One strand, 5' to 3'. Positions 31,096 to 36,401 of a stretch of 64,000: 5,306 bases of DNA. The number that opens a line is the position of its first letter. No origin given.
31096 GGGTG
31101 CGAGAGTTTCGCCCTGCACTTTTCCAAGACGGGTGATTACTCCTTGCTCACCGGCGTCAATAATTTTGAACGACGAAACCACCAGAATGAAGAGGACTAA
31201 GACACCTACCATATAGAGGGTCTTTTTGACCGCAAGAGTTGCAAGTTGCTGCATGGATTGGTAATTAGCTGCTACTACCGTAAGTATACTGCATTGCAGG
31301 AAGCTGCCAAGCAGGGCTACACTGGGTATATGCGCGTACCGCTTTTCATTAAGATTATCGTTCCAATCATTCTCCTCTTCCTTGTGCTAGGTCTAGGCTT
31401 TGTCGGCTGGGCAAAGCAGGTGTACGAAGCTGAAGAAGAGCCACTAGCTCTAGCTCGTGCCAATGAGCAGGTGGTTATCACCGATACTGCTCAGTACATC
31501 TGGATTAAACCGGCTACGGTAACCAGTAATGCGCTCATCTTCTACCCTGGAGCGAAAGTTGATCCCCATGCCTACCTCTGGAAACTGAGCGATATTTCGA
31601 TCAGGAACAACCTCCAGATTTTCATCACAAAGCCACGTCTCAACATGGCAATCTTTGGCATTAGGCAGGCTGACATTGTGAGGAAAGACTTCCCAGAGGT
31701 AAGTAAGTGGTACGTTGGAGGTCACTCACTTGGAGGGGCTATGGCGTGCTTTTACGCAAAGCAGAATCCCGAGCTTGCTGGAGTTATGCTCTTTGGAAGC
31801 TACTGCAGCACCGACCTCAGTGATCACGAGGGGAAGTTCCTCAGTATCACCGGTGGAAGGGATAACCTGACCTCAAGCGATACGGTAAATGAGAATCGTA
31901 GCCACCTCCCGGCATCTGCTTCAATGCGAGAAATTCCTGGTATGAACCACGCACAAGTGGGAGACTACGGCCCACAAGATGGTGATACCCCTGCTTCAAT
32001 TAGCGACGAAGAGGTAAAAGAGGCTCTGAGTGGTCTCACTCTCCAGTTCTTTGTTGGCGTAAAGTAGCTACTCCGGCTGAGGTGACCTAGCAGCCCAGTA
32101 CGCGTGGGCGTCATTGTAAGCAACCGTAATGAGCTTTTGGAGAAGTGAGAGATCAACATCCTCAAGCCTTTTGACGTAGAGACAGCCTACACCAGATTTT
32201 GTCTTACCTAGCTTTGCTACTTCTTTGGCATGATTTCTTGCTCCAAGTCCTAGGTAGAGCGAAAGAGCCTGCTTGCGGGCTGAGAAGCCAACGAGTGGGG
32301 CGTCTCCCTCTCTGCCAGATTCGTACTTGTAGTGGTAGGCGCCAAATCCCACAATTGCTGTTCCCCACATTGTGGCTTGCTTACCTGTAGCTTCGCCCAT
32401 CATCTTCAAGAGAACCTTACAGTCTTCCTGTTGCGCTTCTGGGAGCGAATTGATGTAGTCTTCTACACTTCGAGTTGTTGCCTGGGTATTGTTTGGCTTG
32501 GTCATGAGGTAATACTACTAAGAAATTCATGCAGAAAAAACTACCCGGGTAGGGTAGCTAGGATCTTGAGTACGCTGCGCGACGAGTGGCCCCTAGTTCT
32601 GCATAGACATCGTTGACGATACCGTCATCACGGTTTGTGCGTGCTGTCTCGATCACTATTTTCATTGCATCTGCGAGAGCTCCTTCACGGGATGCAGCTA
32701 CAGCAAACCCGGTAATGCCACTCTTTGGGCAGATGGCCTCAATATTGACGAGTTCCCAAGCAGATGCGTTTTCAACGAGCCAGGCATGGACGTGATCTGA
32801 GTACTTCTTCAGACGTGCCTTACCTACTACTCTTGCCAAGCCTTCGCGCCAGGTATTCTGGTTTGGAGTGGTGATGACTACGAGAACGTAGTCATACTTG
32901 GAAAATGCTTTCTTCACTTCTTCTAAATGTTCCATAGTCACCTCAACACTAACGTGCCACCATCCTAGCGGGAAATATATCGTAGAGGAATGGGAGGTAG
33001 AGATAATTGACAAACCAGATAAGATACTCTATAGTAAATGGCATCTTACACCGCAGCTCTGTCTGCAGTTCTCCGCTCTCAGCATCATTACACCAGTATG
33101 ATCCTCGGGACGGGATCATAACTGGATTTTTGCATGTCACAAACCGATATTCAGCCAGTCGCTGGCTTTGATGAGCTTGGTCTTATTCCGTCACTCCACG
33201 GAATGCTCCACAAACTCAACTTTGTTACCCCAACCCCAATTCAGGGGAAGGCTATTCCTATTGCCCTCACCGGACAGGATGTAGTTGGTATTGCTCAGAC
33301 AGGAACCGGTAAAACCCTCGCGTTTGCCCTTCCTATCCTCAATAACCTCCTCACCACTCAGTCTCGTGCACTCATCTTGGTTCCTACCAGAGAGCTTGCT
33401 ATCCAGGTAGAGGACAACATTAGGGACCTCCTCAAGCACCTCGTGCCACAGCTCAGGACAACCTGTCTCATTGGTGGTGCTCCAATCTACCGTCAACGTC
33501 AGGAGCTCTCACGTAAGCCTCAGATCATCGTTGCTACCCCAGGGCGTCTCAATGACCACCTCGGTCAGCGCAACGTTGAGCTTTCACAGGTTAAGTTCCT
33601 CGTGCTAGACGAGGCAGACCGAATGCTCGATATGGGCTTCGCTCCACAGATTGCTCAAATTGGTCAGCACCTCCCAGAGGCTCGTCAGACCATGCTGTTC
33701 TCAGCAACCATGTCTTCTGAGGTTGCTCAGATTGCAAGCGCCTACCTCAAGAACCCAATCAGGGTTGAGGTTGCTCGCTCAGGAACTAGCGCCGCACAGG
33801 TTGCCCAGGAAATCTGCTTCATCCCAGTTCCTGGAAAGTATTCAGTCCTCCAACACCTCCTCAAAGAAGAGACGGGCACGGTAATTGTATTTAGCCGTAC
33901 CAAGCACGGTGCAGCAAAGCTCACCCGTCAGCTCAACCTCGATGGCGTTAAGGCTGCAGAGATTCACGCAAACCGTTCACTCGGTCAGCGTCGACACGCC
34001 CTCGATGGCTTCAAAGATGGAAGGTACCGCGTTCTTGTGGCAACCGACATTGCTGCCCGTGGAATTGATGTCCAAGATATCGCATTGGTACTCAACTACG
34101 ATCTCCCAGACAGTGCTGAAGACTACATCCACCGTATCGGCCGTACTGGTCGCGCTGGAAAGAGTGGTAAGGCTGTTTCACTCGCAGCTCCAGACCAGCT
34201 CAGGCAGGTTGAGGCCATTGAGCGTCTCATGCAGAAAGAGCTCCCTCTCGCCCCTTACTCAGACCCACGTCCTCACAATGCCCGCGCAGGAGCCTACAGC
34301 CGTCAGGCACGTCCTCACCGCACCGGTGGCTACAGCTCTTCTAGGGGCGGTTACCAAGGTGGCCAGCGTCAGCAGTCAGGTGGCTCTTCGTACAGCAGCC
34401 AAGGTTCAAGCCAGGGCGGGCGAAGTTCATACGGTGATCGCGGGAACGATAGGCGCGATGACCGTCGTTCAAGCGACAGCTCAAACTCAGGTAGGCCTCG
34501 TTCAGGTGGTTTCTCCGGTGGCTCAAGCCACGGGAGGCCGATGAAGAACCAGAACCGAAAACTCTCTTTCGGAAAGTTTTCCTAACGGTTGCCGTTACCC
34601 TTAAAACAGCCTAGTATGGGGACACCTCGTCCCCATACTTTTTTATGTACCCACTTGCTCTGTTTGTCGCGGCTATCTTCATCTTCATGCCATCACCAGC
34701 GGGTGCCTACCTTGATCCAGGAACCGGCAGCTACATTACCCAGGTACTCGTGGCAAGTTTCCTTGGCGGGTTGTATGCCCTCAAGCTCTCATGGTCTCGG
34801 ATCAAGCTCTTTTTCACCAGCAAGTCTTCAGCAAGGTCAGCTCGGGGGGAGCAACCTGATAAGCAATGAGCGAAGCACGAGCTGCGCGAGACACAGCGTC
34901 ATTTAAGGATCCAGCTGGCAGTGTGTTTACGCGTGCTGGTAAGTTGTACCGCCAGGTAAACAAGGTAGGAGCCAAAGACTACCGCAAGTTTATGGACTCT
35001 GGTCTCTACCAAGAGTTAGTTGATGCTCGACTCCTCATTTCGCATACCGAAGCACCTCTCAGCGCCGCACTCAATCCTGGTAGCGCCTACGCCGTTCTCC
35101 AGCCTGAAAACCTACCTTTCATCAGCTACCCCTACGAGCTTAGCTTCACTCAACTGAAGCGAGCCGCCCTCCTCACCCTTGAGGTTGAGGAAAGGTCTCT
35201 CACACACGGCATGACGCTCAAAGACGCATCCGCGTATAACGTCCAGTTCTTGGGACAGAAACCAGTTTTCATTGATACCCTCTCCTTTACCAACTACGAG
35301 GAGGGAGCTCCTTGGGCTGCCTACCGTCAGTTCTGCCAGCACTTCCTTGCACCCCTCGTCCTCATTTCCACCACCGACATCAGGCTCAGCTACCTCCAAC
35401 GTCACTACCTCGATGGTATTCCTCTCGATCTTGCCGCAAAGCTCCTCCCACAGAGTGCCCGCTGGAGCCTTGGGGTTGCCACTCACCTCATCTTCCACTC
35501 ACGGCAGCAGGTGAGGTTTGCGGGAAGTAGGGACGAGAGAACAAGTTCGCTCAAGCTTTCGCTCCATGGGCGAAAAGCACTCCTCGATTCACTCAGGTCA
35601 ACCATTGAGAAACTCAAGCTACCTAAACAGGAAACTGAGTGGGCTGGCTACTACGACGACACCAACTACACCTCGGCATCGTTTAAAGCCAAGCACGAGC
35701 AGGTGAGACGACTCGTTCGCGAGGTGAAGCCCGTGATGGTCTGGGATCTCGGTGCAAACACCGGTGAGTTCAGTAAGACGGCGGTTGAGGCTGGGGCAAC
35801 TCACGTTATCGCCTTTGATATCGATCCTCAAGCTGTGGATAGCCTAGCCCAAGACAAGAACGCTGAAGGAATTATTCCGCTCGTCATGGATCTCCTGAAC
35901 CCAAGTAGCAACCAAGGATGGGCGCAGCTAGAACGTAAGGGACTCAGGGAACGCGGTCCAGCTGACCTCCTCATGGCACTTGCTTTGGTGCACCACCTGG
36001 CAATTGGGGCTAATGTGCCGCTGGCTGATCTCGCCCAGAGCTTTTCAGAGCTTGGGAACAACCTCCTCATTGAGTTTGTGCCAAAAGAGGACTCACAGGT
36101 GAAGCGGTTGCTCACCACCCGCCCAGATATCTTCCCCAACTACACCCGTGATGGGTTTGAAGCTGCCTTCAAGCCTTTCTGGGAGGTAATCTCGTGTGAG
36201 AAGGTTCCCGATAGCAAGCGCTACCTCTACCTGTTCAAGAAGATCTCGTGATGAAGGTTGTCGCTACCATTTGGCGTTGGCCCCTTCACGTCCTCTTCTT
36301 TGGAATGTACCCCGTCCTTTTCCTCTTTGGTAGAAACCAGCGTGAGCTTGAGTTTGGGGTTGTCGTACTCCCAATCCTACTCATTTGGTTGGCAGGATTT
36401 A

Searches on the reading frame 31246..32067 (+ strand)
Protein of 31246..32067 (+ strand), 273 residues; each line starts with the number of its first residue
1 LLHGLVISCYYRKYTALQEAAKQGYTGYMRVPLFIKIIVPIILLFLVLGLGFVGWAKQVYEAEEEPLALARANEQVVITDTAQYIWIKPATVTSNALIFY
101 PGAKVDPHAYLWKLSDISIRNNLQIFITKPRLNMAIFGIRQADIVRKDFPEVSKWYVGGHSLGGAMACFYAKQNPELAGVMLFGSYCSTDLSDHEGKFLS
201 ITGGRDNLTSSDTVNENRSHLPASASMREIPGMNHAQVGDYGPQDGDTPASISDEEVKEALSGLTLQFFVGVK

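Call 73: search_protein_families(library=pfam, proteins=[window:31246-32067:+], max_evalue=0.001)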
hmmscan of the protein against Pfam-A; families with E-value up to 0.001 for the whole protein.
window:31246-32067:+ (273 aa): 4 families
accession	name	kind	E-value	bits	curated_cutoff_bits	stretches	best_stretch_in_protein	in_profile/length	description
PF12695.13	Abhydrolase_5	-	9.5e-44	149.5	27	1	96-258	1-163/164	Alpha/beta hydrolase family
PF12146.15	Hydrolase_4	-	3.4e-05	23.7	27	1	143-190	67-114/239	Serine aminopeptidase, S33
PF20408.4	Abhydrolase_11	-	8.7e-05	22.8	27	0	151-235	74-165/193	Alpha/beta hydrolase domain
PF00561.26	Abhydrolase_1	-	0.0008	19.6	25.8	0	153-185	69-102/245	alpha/beta hydrolase fold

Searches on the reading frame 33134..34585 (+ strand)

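Call 28: search_protein_families(library=pfam, proteins=[window:33134-34585:+], max_evalue=0.001)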
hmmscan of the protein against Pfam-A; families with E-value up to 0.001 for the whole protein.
window:33134-34585:+ (483 aa): 3 families
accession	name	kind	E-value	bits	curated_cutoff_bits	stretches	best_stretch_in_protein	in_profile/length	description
PF00270.35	DEAD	-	2.1e-52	177.6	26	1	34-199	1-166/167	DEAD/DEAH box helicase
PF00271.37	Helicase_C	-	3e-31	108.4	23.5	1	235-342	2-110/110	Helicase conserved C-terminal domain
PF04851.21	ResIII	-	3.8e-09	37.1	22.5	1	54-193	30-162/164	Type III restriction enzyme, res subunit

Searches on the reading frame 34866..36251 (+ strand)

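Call 28: search_protein_families(library=pfam, proteins=[window:34866-36251:+], max_evalue=0.001)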
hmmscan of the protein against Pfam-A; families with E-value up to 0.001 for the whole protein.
window:34866-36251:+ (461 aa): 1 family
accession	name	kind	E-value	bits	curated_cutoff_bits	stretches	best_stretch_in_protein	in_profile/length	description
PF01728.25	FtsJ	-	1.1e-05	25.9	24.1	1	291-353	24-85/181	FtsJ-like methyltransferase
